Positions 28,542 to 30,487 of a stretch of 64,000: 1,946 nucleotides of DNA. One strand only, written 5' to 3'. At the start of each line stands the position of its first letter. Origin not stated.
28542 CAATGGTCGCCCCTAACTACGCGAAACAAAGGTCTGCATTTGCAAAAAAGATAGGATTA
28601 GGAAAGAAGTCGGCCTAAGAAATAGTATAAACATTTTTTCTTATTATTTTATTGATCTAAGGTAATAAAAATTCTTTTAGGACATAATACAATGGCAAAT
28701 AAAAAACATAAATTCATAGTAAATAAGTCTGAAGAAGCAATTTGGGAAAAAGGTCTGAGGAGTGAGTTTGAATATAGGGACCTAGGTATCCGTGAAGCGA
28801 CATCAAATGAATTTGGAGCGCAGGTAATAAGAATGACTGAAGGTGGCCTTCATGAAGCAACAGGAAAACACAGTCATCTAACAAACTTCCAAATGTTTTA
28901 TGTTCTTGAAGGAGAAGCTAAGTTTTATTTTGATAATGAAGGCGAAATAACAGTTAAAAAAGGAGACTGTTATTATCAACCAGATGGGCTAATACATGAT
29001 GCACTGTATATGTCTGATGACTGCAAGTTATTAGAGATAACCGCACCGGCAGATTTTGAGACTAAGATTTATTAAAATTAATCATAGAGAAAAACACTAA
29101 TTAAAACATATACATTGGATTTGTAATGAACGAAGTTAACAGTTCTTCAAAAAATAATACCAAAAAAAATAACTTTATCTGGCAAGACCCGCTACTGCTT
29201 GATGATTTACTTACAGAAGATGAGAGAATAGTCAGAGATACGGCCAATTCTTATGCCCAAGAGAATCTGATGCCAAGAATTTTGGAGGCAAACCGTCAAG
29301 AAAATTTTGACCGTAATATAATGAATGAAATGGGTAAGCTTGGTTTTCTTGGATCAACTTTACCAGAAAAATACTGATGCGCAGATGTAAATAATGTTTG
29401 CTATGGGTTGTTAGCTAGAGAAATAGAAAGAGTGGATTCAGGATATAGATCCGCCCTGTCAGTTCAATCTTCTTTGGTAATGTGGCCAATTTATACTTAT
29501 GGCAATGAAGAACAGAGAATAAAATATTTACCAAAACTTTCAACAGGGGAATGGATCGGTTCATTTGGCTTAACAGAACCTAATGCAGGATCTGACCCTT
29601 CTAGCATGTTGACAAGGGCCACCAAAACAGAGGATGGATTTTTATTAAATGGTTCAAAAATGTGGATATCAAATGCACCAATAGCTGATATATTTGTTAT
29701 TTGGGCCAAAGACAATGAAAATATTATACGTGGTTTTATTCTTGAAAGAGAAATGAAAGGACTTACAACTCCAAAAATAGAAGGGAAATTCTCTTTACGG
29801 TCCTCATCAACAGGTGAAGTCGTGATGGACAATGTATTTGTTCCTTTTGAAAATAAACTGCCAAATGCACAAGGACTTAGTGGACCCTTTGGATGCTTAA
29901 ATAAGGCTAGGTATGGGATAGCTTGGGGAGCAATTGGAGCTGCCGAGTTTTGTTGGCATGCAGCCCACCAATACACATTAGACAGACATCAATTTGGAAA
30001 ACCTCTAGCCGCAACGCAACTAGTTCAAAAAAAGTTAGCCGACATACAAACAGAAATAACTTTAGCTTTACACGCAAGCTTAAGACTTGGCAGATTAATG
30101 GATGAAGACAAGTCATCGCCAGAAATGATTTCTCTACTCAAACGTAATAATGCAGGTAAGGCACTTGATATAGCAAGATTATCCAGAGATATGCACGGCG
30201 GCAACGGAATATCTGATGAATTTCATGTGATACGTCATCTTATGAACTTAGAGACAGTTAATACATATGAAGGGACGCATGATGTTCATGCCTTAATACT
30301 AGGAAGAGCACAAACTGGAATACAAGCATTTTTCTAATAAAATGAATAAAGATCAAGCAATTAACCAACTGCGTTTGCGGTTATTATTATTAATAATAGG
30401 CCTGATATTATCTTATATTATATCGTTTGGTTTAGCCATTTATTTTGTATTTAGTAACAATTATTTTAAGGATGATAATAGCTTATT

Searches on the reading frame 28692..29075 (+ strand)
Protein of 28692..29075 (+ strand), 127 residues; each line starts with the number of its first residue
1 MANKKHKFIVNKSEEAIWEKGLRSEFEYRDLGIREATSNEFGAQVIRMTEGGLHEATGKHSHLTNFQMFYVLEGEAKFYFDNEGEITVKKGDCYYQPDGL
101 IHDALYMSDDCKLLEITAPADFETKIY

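Call 62: search_protein_families(library=pfam, proteins=[window:28692-29075:+])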
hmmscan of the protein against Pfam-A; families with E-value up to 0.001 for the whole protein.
window:28692-29075:+ (127 aa): 3 families
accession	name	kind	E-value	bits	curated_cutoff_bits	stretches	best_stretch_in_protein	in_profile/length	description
PF07883.17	Cupin_2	-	9e-11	41.8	27.2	1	56-114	10-67/70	Cupin domain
PF05899.18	Cupin_3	-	2e-05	24.6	23.5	1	61-100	21-60/74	EutQ-like cupin domain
PF02311.25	AraC_binding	-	0.00064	19.9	21.1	1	56-104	15-61/135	AraC-like ligand binding domain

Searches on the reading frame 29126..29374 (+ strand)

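Call 62: search_protein_families(library=pfam, proteins=[window:29126-29374:+])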
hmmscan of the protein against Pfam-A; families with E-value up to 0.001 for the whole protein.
window:29126-29374:+ (83 aa): 1 family
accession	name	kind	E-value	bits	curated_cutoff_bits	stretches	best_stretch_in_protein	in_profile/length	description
PF02771.21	Acyl-CoA_dh_N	-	1.6e-11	45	22.9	1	30-83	1-54/113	Acyl-CoA dehydrogenase, N-terminal domain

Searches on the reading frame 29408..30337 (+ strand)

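Call 62: search_protein_families(library=pfam, proteins=[window:29408-30337:+])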
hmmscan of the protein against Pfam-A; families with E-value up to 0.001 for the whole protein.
window:29408-30337:+ (309 aa): 4 families
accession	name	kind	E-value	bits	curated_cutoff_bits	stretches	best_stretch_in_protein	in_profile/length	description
PF00441.29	Acyl-CoA_dh_1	-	2.4e-27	96.4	22.4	1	156-301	3-148/150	Acyl-CoA dehydrogenase, C-terminal domain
PF02770.24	Acyl-CoA_dh_M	-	7e-22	77.8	33.3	1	52-143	1-97/97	Acyl-CoA dehydrogenase, middle domain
PF02771.21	Acyl-CoA_dh_N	-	4.4e-12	46.8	22.9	1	2-48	67-113/113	Acyl-CoA dehydrogenase, N-terminal domain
PF08028.16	Acyl-CoA_dh_2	-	2e-05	25.3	22.7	1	170-290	2-132/134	Acyl-CoA dehydrogenase, C-terminal domain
